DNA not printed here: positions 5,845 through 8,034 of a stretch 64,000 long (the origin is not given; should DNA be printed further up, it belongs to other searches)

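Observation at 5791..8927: Sigma54 activator with a C-terminal solute-binding-protein domain, paralogous to the neighbouring periplasmic SBP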

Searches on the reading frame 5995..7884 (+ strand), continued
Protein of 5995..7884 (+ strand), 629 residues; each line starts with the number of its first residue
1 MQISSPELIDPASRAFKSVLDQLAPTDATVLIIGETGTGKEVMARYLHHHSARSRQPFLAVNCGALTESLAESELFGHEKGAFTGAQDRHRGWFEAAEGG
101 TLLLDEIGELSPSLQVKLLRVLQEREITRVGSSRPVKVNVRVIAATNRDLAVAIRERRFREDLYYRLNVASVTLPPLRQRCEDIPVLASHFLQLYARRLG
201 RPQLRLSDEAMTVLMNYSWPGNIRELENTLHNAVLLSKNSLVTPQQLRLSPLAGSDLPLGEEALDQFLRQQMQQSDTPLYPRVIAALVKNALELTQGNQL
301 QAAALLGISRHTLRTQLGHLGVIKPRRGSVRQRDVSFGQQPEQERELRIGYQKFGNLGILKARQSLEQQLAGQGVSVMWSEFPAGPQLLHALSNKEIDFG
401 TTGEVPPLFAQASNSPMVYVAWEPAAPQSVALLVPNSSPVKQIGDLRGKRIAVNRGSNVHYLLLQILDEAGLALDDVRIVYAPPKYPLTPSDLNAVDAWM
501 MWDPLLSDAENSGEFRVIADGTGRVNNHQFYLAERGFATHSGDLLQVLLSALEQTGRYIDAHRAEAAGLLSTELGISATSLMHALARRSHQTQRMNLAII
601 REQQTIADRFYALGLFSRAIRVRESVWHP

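Call 6: find_homologous_proteins(query=window:5995-7884:+, max_evalue=1e-10)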
Query window:5995-7884:+ (629 aa): 8000 proteins with E <= 1e-10 among 8000 candidates; the best 120 are listed.
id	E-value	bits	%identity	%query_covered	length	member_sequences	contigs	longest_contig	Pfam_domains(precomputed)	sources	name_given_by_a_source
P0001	0.0e+0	1303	93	100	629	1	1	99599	PF00158.33,PF25601.2,PF02954.26,PF09084.17,PF12974.13,PF00004.36,PF14532.13,PF07728.21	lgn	-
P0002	0.0e+0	1303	93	100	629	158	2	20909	PF00158.33,PF25601.2,PF02954.26,PF09084.17,PF12974.13,PF14532.13,PF07728.21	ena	-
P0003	0.0e+0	1300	93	100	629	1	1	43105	PF00158.33,PF25601.2,PF02954.26,PF09084.17,PF12974.13,PF00004.36,PF14532.13,PF07728.21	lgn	-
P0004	0.0e+0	1300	93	100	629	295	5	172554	PF00158.33,PF25601.2,PF02954.26,PF09084.17,PF12974.13,PF00004.36,PF14532.13,PF07728.21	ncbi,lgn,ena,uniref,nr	ncbi:sigma-54-dependent Fis family transcriptional regulator [Pantoea agglomerans]|uniref:sigma-54-d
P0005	0.0e+0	1299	93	100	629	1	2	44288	PF00158.33,PF25601.2,PF02954.26,PF09084.17,PF12974.13,PF00004.36,PF14532.13,PF07728.21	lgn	-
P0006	0.0e+0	1298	94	100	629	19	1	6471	PF00158.33,PF25601.2,PF02954.26,PF09084.17,PF12974.13,PF00004.36,PF14532.13,PF07728.21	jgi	-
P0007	0.0e+0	1296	93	100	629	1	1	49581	PF00158.33,PF25601.2,PF02954.26,PF09084.17,PF12974.13,PF00004.36,PF14532.13,PF07728.21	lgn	-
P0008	0.0e+0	1288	93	100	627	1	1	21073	PF00158.33,PF25601.2,PF02954.26,PF09084.17,PF00004.36,PF14532.13,PF07728.21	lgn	-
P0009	0.0e+0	1243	89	100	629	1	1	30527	PF00158.33,PF25601.2,PF02954.26,PF09084.17,PF12974.13,PF00004.36,PF14532.13,PF07728.21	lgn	-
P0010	0.0e+0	1243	89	100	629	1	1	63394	PF00158.33,PF25601.2,PF02954.26,PF09084.17,PF12974.13,PF00004.36,PF14532.13,PF07728.21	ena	-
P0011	0.0e+0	1242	89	100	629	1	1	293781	PF00158.33,PF25601.2,PF02954.26,PF09084.17,PF12974.13,PF14532.13,PF07728.21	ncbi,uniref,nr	ncbi:sigma-54-dependent Fis family transcriptional regulator [Pantoea sp. Ae16]|uniref:sigma-54-depe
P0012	0.0e+0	1241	89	100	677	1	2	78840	PF00158.33,PF25601.2,PF02954.26,PF09084.17,PF12974.13,PF00004.36,PF14532.13,PF07728.21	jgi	jgi:aliphatic sulfonates family ABC transporter substrate-binding protein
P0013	0.0e+0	1238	88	100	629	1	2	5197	PF00158.33,PF25601.2,PF02954.26,PF09084.17,PF12974.13,PF00004.36,PF14532.13,PF07728.21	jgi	-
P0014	0.0e+0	1238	89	100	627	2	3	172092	PF00158.33,PF25601.2,PF02954.26,PF09084.17,PF12974.13,PF14532.13,PF07728.21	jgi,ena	-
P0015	0.0e+0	1238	88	100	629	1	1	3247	PF00158.33,PF25601.2,PF02954.26,PF09084.17,PF12974.13,PF00004.36,PF14532.13,PF07728.21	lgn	-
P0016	0.0e+0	1236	88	100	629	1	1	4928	PF00158.33,PF25601.2,PF02954.26,PF09084.17,PF12974.13,PF00004.36,PF14532.13,PF07728.21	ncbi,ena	-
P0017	0.0e+0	1223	87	100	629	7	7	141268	PF00158.33,PF25601.2,PF02954.26,PF09084.17,PF12974.13,PF14532.13,PF07728.21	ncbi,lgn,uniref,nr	ncbi:aliphatic sulfonate ABC transporter substrate-binding protein [uncultured Pantoea sp.]|uniref:a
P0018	0.0e+0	1213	86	100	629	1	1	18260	PF00158.33,PF25601.2,PF02954.26,PF09084.17,PF12974.13,PF14532.13,PF07728.21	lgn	-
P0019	0.0e+0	1213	86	100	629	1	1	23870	PF00158.33,PF25601.2,PF02954.26,PF09084.17,PF12974.13,PF14532.13,PF07728.21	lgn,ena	-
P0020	0.0e+0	1213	86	100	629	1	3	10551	PF00158.33,PF25601.2,PF02954.26,PF09084.17,PF12974.13,PF14532.13,PF07728.21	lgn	-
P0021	0.0e+0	1212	86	100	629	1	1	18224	PF00158.33,PF25601.2,PF02954.26,PF09084.17,PF12974.13,PF14532.13,PF07728.21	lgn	-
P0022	0.0e+0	1211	86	100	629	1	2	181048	PF00158.33,PF25601.2,PF02954.26,PF09084.17,PF12974.13,PF14532.13,PF07728.21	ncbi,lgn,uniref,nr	ncbi:sigma-54-dependent Fis family transcriptional regulator [Pantoea sp. UBA6567]|uniref:sigma-54-d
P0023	0.0e+0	1211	86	100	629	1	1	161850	PF00158.33,PF25601.2,PF02954.26,PF09084.17,PF12974.13,PF14532.13,PF07728.21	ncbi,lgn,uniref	ncbi:aliphatic sulfonate ABC transporter substrate-binding protein [Pantoea eucrina]|uniref:aliphati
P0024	0.0e+0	1208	86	100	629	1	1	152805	PF00158.33,PF25601.2,PF02954.26,PF09084.17,PF12974.13,PF14532.13,PF07728.21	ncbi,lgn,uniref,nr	ncbi:AAA family ATPase [Pantoea sp. ICBG 1758]|uniref:sigma-54-dependent Fis family transcriptional 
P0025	0.0e+0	1199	86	100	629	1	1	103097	PF00158.33,PF25601.2,PF02954.26,PF09084.17,PF12974.13,PF14532.13,PF07728.21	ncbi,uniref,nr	ncbi:sigma-54-dependent Fis family transcriptional regulator [Pantoea sp. RIT413]|uniref:sigma-54-de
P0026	0.0e+0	1194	86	100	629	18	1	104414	PF00158.33,PF25601.2,PF02954.26,PF09084.17,PF14532.13,PF07728.21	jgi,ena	-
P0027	0.0e+0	1115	80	100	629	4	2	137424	PF00158.33,PF07724.21,PF25601.2,PF02954.26,PF09084.17,PF14532.13,PF07728.21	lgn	-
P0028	0.0e+0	1112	81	100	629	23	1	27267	PF00158.33,PF25601.2,PF02954.26,PF09084.17,PF12974.13,PF14532.13,PF07728.21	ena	-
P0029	0.0e+0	1100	79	100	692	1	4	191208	PF00158.33,PF25601.2,PF02954.26,PF09084.17,PF12974.13,PF00004.36,PF14532.13,PF07728.21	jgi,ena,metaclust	metaclust:\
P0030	0.0e+0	1081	77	100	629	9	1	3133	PF00158.33,PF25601.2,PF09084.17,PF12974.13,PF14532.13,PF07728.21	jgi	-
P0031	0.0e+0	1078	79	100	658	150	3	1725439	PF00158.33,PF25601.2,PF09084.17,PF14532.13,PF07728.21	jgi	jgi:aliphatic sulfonates family ABC transporter substrate-binding protein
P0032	0.0e+0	1078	78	100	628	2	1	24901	PF00158.33,PF25601.2,PF02954.26,PF09084.17,PF12974.13,PF14532.13,PF07728.21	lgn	-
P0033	0.0e+0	1076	79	100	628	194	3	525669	PF00158.33,PF25601.2,PF02954.26,PF09084.17,PF12974.13,PF14532.13,PF07728.21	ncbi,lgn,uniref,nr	ncbi:sigma-54-dependent Fis family transcriptional regulator [Serratia liquefaciens]|uniref:sigma-54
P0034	0.0e+0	1075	77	100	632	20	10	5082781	PF13379.12,PF00158.33,PF25601.2,PF09084.17,PF12974.13,PF14532.13,PF07728.21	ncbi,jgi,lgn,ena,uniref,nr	ncbi:sigma-54-dependent Fis family transcriptional regulator [Rouxiella badensis]|uniref:Putative al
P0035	0.0e+0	1071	77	100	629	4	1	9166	PF00158.33,PF25601.2,PF09084.17,PF14532.13,PF07728.21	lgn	-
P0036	0.0e+0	1070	77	100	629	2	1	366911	PF13379.12,PF00158.33,PF25601.2,PF09084.17,PF12974.13,PF14532.13,PF07728.21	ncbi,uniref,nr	ncbi:sigma-54-dependent Fis family transcriptional regulator [Serratia sp. M24T3]|uniref:sigma-54-de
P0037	0.0e+0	1067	77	100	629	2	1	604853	PF00158.33,PF25601.2,PF02954.26,PF09084.17,PF14532.13,PF07728.21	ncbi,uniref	ncbi:aliphatic sulfonate ABC transporter substrate-binding protein [Pantoea sp. B65]|uniref:aliphati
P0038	0.0e+0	1067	78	100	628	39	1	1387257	PF00158.33,PF25601.2,PF09084.17,PF12974.13,PF14532.13,PF07728.21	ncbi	ncbi:aliphatic sulfonate ABC transporter substrate-binding protein [Pantoea agglomerans]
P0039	0.0e+0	1064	77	100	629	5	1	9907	PF13379.12,PF00158.33,PF25601.2,PF09084.17,PF12974.13,PF14532.13,PF07728.21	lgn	-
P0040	0.0e+0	1061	77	100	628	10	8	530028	PF00158.33,PF25601.2,PF09084.17,PF12974.13,PF14532.13,PF07728.21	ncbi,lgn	ncbi:MAG: aliphatic sulfonate ABC transporter substrate-binding protein [Serratia proteamaculans]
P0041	0.0e+0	1060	76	100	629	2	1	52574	PF00158.33,PF25601.2,PF09084.17,PF12974.13,PF14532.13,PF07728.21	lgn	-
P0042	0.0e+0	1060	76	100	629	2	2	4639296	PF00158.33,PF25601.2,PF09084.17,PF12974.13,PF14532.13,PF07728.21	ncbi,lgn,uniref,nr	ncbi:sigma-54-dependent Fis family transcriptional regulator [Rouxiella chamberiensis]|uniref:Sigma-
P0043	0.0e+0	1057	77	100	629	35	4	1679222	PF00158.33,PF25601.2,PF09084.17,PF12974.13,PF14532.13,PF07728.21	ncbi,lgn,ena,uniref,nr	ncbi:aliphatic sulfonates family ABC transporter substrate-binding protein [Pantoea sp. PNA 14-12]|u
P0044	0.0e+0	1057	75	100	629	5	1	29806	PF00158.33,PF25601.2,PF09084.17,PF12974.13,PF14532.13,PF07728.21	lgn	-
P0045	0.0e+0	1057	77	100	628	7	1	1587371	PF00158.33,PF25601.2,PF02954.26,PF09084.17,PF12974.13,PF14532.13,PF07728.21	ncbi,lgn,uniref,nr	ncbi:sigma-54-dependent Fis family transcriptional regulator [Serratia proteamaculans]|uniref:sigma-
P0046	0.0e+0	1056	77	100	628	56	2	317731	PF00158.33,PF25601.2,PF09084.17,PF14532.13,PF07728.21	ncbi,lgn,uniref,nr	ncbi:sigma-54-dependent Fis family transcriptional regulator [Serratia sp. BW106]|uniref:sigma-54-de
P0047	0.0e+0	1056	76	100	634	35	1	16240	PF00158.33,PF25601.2,PF09084.17,PF12974.13,PF14532.13,PF07728.21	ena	-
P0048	0.0e+0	1054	76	100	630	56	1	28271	PF00158.33,PF25601.2,PF09084.17,PF12974.13,PF14532.13,PF07728.21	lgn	-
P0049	0.0e+0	1054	76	100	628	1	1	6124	PF00158.33,PF25601.2,PF02954.26,PF09084.17,PF12974.13,PF14532.13,PF07728.21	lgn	-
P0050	0.0e+0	1054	76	100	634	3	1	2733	PF00158.33,PF25601.2,PF09084.17,PF12974.13,PF14532.13,PF07728.21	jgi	jgi:aliphatic sulfonates family ABC transporter substrate-binding protein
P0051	0.0e+0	1052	75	100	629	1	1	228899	PF00158.33,PF25601.2,PF02954.26,PF09084.17,PF12974.13,PF14532.13,PF07728.21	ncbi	ncbi:aliphatic sulfonate ABC transporter substrate-binding protein [Erwinia amylovora]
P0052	0.0e+0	1052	77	100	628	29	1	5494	PF13379.12,PF00158.33,PF25601.2,PF02954.26,PF09084.17,PF12974.13,PF14532.13,PF07728.21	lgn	-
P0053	0.0e+0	1050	76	100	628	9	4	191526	PF00158.33,PF25601.2,PF02954.26,PF09084.17,PF12974.13,PF14532.13,PF07728.21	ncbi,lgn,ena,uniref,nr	ncbi:sigma-54-dependent Fis family transcriptional regulator [Serratia grimesii]|uniref:sigma-54-dep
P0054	0.0e+0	1050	76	100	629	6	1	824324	PF00158.33,PF25601.2,PF02954.26,PF09084.17,PF14532.13,PF07728.21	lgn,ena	-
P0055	0.0e+0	1049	76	100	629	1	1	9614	PF00158.33,PF25601.2,PF02954.26,PF09084.17,PF14532.13,PF07728.21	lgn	-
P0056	0.0e+0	1047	75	100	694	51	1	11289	PF00158.33,PF25601.2,PF09084.17,PF12974.13,PF14532.13,PF07728.21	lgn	-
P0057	0.0e+0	1046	74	100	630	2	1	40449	PF00158.33,PF25601.2,PF02954.26,PF09084.17,PF14532.13,PF07728.21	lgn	-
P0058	0.0e+0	1045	76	100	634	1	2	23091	PF00158.33,PF25601.2,PF02954.26,PF09084.17,PF12974.13,PF14532.13,PF07728.21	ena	-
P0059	0.0e+0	1044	78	100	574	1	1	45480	PF00158.33,PF25601.2,PF02954.26,PF09084.17,PF14532.13,PF07728.21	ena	-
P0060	0.0e+0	1044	74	100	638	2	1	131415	PF00158.33,PF25601.2,PF09084.17,PF14532.13,PF07728.21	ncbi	-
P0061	0.0e+0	1042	74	100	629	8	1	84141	PF00158.33,PF25601.2,PF09084.17,PF14532.13,PF07728.21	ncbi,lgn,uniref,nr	ncbi:sigma-54-dependent Fis family transcriptional regulator [Erwinia sp. INIA-01]|uniref:sigma-54-d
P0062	0.0e+0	1042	76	99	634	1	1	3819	PF13379.12,PF00158.33,PF25601.2,PF09084.17,PF12974.13,PF14532.13,PF07728.21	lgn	-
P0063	0.0e+0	1041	76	100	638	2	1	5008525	PF13379.12,PF00158.33,PF25601.2,PF09084.17,PF12974.13,PF14532.13,PF07728.21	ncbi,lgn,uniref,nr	ncbi:sigma-54-dependent Fis family transcriptional regulator [Pantoea sp. CCBC3-3-1]|uniref:sigma-54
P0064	0.0e+0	1040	74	100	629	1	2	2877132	PF00158.33,PF25601.2,PF09084.17,PF12974.13,PF14532.13,PF07728.21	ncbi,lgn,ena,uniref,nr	ncbi:sigma-54-dependent Fis family transcriptional regulator [Erwinia sp. SLM-02]|uniref:sigma-54-de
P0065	0.0e+0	1039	74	100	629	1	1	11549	PF00158.33,PF25601.2,PF09084.17,PF14532.13,PF07728.21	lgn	-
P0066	0.0e+0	1038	75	100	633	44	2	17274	PF13379.12,PF00158.33,PF25601.2,PF09084.17,PF12974.13,PF14532.13,PF07728.21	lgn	-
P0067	0.0e+0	1036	75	100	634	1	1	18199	PF13379.12,PF00158.33,PF25601.2,PF09084.17,PF12974.13,PF14532.13,PF07728.21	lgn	-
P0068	0.0e+0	1032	75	100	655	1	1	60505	PF00158.33,PF25601.2,PF09084.17,PF12974.13,PF14532.13,PF07728.21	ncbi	-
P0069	0.0e+0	1028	75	100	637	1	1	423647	PF00158.33,PF25601.2,PF09084.17,PF12974.13,PF14532.13,PF07728.21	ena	-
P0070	0.0e+0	1027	75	100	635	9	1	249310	PF00158.33,PF25601.2,PF09084.17,PF14532.13,PF07728.21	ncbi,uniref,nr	ncbi:ATPase AAA [Tatumella morbirosei]|uniref:ATPase AAA n=1 Tax=Tatumella morbirosei TaxID=642227 R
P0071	0.0e+0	1026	74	100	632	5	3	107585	PF00158.33,PF25601.2,PF09084.17,PF12974.13,PF14532.13,PF07728.21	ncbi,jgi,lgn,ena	-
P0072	0.0e+0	1026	79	93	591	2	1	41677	PF00158.33,PF25601.2,PF02954.26,PF09084.17,PF12974.13,PF14532.13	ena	-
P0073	0.0e+0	1021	75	99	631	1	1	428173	PF13379.12,PF00158.33,PF25601.2,PF09084.17,PF12974.13,PF14532.13,PF07728.21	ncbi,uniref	ncbi:aliphatic sulfonate ABC transporter substrate-binding protein [Kalamiella sp. sgz302252]|uniref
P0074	0.0e+0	1015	75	99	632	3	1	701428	PF13379.12,PF00158.33,PF25601.2,PF02954.26,PF09084.17,PF12974.13,PF14532.13,PF07728.21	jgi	-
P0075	0.0e+0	1014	75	99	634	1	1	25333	PF13379.12,PF00158.33,PF25601.2,PF02954.26,PF09084.17,PF12974.13,PF14532.13,PF07728.21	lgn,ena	-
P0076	0.0e+0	1013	74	100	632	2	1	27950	PF00158.33,PF25601.2,PF02954.26,PF09084.17,PF14532.13,PF07728.21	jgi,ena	-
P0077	0.0e+0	1011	73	100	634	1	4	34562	PF13379.12,PF00158.33,PF25601.2,PF02954.26,PF09084.17,PF12974.13,PF14532.13,PF07728.21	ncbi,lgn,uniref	ncbi:aliphatic sulfonate ABC transporter substrate-binding protein [Erwinia sp. V71]|uniref:aliphati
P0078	1.3e-295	1000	72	100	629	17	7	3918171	PF00158.33,PF25601.2,PF02954.26,PF09084.17,PF12974.13,PF14532.13,PF07728.21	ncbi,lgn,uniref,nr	ncbi:sigma-54-dependent Fis family transcriptional regulator [Erwinia amylovora]|uniref:sigma-54-dep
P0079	1.2e-294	997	71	100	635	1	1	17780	PF13379.12,PF00158.33,PF25601.2,PF02954.26,PF09084.17,PF12974.13,PF14532.13,PF07728.21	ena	-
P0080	4.2e-294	995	73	100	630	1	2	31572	PF00158.33,PF25601.2,PF09084.17,PF12974.13,PF14532.13,PF07728.21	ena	-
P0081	2.3e-292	990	72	99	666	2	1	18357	PF00158.33,PF25601.2,PF02954.26,PF09084.17,PF12974.13,PF14532.13,PF07728.21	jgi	jgi:aliphatic sulfonates family ABC transporter substrate-binding protein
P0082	5.3e-292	988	74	100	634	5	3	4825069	PF00158.33,PF25601.2,PF09084.17,PF12974.13,PF14532.13,PF07728.21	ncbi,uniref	ncbi:aliphatic sulfonate ABC transporter substrate-binding protein [Erwinia sp. BNK-24-b]|uniref:ali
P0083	1.2e-291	987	72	99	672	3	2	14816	PF13379.12,PF00158.33,PF07724.21,PF25601.2,PF02954.26,PF09084.17,PF12974.13,PF14532.13,PF07728.21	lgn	-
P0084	2.0e-291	986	71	100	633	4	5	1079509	PF00158.33,PF25601.2,PF02954.26,PF09084.17,PF12974.13,PF14532.13,PF07728.21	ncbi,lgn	-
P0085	2.1e-290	983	72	99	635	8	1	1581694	PF00158.33,PF25601.2,PF02954.26,PF09084.17,PF12974.13,PF14532.13,PF07728.21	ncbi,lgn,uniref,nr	ncbi:Transcriptional regulatory protein ZraR [Serratia entomophila]|uniref:sigma-54-dependent Fis fa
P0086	1.3e-289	980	71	99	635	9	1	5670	PF00158.33,PF25601.2,PF02954.26,PF09084.17,PF12974.13,PF14532.13,PF07728.21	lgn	-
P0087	6.8e-286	968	72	99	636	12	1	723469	PF13379.12,PF00158.33,PF25601.2,PF02954.26,PF09084.17,PF12974.13,PF14532.13,PF07728.21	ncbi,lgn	ncbi:hypothetical protein GCM10023078_10880 [Gibbsiella greigii]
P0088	1.3e-285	967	71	99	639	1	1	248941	PF00158.33,PF25601.2,PF02954.26,PF09084.17,PF12974.13,PF14532.13,PF07728.21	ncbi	ncbi:TPA: aliphatic sulfonate ABC transporter substrate-binding protein [Serratia marcescens]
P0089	2.0e-285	967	71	100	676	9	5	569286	PF00158.33,PF25601.2,PF02954.26,PF09084.17,PF14532.13,PF07728.21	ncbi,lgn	-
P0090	2.3e-285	966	71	99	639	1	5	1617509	PF00158.33,PF25601.2,PF02954.26,PF09084.17,PF12974.13,PF14532.13,PF07728.21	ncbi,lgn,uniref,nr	ncbi:sigma-54-dependent Fis family transcriptional regulator [Serratia ureilytica]|uniref:sigma-54-d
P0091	2.9e-285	966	71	99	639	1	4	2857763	PF00158.33,PF25601.2,PF02954.26,PF09084.17,PF12974.13,PF14532.13,PF07728.21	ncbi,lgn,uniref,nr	ncbi:sigma-54-dependent Fis family transcriptional regulator [Serratia marcescens]|uniref:sigma-54-d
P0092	5.1e-285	965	71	99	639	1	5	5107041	PF00158.33,PF25601.2,PF02954.26,PF09084.17,PF12974.13,PF14532.13,PF07728.21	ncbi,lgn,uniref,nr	ncbi:sigma-54-dependent Fis family transcriptional regulator [Serratia marcescens]|uniref:sigma-54-d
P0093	7.4e-285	965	71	99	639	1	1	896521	PF00158.33,PF25601.2,PF02954.26,PF09084.17,PF12974.13,PF14532.13,PF07728.21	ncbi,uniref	ncbi:sigma-54-dependent Fis family transcriptional regulator [Serratia ureilytica]|uniref:sigma-54-d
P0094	8.0e-285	965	71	99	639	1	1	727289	PF00158.33,PF25601.2,PF02954.26,PF09084.17,PF12974.13,PF14532.13,PF07728.21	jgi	jgi:aliphatic sulfonates family ABC transporter substrate-binding protein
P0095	1.0e-284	964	71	99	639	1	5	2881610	PF00158.33,PF25601.2,PF02954.26,PF09084.17,PF12974.13,PF14532.13,PF07728.21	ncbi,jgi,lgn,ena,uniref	ncbi:sigma-54-dependent Fis family transcriptional regulator [Serratia ureilytica]|jgi:aliphatic sul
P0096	1.0e-284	964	71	99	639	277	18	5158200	PF00158.33,PF25601.2,PF02954.26,PF09084.17,PF12974.13,PF14532.13,PF07728.21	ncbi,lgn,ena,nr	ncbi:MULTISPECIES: sigma-54-dependent Fis family transcriptional regulator [Serratia]|nr:sigma-54-de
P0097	1.1e-284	964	71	99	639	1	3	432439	PF00158.33,PF25601.2,PF02954.26,PF09084.17,PF12974.13,PF14532.13,PF07728.21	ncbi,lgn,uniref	ncbi:sigma-54-dependent Fis family transcriptional regulator [Serratia ureilytica]|uniref:sigma-54-d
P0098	1.1e-284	964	71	99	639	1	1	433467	PF00158.33,PF25601.2,PF02954.26,PF09084.17,PF12974.13,PF14532.13,PF07728.21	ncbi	ncbi:TPA: aliphatic sulfonate ABC transporter substrate-binding protein [Serratia marcescens]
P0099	1.2e-284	964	71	99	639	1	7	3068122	PF00158.33,PF25601.2,PF02954.26,PF09084.17,PF12974.13,PF14532.13,PF07728.21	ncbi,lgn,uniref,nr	ncbi:sigma-54-dependent Fis family transcriptional regulator [Serratia ureilytica]|uniref:sigma-54-d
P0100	1.3e-284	964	71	99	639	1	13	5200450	PF00158.33,PF25601.2,PF02954.26,PF09084.17,PF12974.13,PF14532.13,PF07728.21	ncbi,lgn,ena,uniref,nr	ncbi:sigma-54-dependent Fis family transcriptional regulator [Serratia ureilytica]|uniref:sigma-54-d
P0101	1.3e-284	964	71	99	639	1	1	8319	PF00158.33,PF25601.2,PF02954.26,PF09084.17,PF12974.13,PF14532.13,PF07728.21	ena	-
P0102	1.3e-284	964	71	99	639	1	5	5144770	PF00158.33,PF25601.2,PF02954.26,PF09084.17,PF12974.13,PF14532.13,PF07728.21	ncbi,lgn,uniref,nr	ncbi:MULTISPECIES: sigma-54-dependent Fis family transcriptional regulator [Serratia]|uniref:sigma-5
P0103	1.4e-284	964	71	99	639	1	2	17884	PF00158.33,PF25601.2,PF02954.26,PF09084.17,PF12974.13,PF14532.13,PF07728.21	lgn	-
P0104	1.4e-284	964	71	99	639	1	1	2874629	PF00158.33,PF25601.2,PF02954.26,PF09084.17,PF12974.13,PF14532.13,PF07728.21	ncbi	-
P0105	1.5e-284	964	71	99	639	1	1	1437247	PF00158.33,PF25601.2,PF02954.26,PF09084.17,PF12974.13,PF14532.13,PF07728.21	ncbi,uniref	ncbi:sigma-54-dependent Fis family transcriptional regulator [Serratia ureilytica]|uniref:sigma-54-d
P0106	1.6e-284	964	71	99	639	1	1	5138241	PF00158.33,PF25601.2,PF02954.26,PF09084.17,PF12974.13,PF14532.13,PF07728.21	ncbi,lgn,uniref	ncbi:aliphatic sulfonate ABC transporter substrate-binding protein [Serratia ureilytica]|uniref:alip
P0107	1.7e-284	963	71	99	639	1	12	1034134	PF00158.33,PF25601.2,PF02954.26,PF09084.17,PF12974.13,PF14532.13,PF07728.21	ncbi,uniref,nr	ncbi:AAA family ATPase [Serratia sp. OLHL2]|uniref:sigma-54-dependent Fis family transcriptional reg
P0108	1.8e-284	963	71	99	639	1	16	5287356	PF00158.33,PF25601.2,PF02954.26,PF09084.17,PF12974.13,PF14532.13,PF07728.21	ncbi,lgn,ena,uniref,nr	ncbi:aliphatic sulfonate ABC transporter substrate-binding protein [Serratia sp. CY54039]|uniref:sig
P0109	1.8e-284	963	71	99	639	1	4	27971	PF00158.33,PF25601.2,PF02954.26,PF09084.17,PF12974.13,PF14532.13,PF07728.21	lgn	-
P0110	1.9e-284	963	70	100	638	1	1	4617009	PF13379.12,PF00158.33,PF25601.2,PF09084.17,PF12974.13,PF14532.13,PF07728.21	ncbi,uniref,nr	ncbi:sigma-54-dependent Fis family transcriptional regulator [Paramixta manurensis]|uniref:Putative 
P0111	2.0e-284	963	71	99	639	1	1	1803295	PF00158.33,PF25601.2,PF02954.26,PF09084.17,PF12974.13,PF14532.13,PF07728.21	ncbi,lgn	ncbi:sigma-54-dependent Fis family transcriptional regulator [Serratia marcescens]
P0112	2.0e-284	963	71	99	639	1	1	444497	PF00158.33,PF25601.2,PF02954.26,PF09084.17,PF12974.13,PF14532.13,PF07728.21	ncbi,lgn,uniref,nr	ncbi:sigma-54-dependent Fis family transcriptional regulator [Serratia ureilytica]|uniref:sigma-54-d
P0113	2.0e-284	963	71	99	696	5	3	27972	PF00158.33,PF25601.2,PF02954.26,PF09084.17,PF12974.13,PF14532.13,PF07728.21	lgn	-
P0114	2.1e-284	963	71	99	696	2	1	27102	PF00158.33,PF25601.2,PF02954.26,PF09084.17,PF12974.13,PF14532.13,PF07728.21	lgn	-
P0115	2.1e-284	963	71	99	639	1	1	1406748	PF00158.33,PF25601.2,PF02954.26,PF09084.17,PF12974.13,PF14532.13,PF07728.21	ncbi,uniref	ncbi:sigma-54-dependent Fis family transcriptional regulator [Serratia marcescens]|uniref:sigma-54-d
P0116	2.2e-284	963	71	99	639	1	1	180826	PF00158.33,PF25601.2,PF02954.26,PF09084.17,PF12974.13,PF14532.13,PF07728.21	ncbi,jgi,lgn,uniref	ncbi:aliphatic sulfonate ABC transporter substrate-binding protein [Serratia marcescens]|uniref:alip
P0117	2.4e-284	963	71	99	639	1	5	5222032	PF00158.33,PF25601.2,PF02954.26,PF09084.17,PF12974.13,PF14532.13,PF07728.21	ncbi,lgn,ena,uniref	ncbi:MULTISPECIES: aliphatic sulfonate ABC transporter substrate-binding protein [Serratia]|uniref:a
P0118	2.4e-284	963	71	99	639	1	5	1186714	PF00158.33,PF25601.2,PF02954.26,PF09084.17,PF12974.13,PF14532.13,PF07728.21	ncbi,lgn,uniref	ncbi:sigma-54-dependent Fis family transcriptional regulator [Serratia ureilytica]|uniref:sigma-54-d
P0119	2.4e-284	963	71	99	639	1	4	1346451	PF00158.33,PF25601.2,PF02954.26,PF09084.17,PF12974.13,PF14532.13,PF07728.21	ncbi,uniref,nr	ncbi:sigma-54-dependent Fis family transcriptional regulator [Serratia ureilytica]|uniref:Sigma-54-d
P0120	2.4e-284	963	71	99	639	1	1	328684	PF00158.33,PF25601.2,PF02954.26,PF09084.17,PF12974.13,PF14532.13,PF07728.21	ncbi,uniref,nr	ncbi:sigma-54-dependent Fis family transcriptional regulator [Serratia ureilytica]|uniref:sigma-54-d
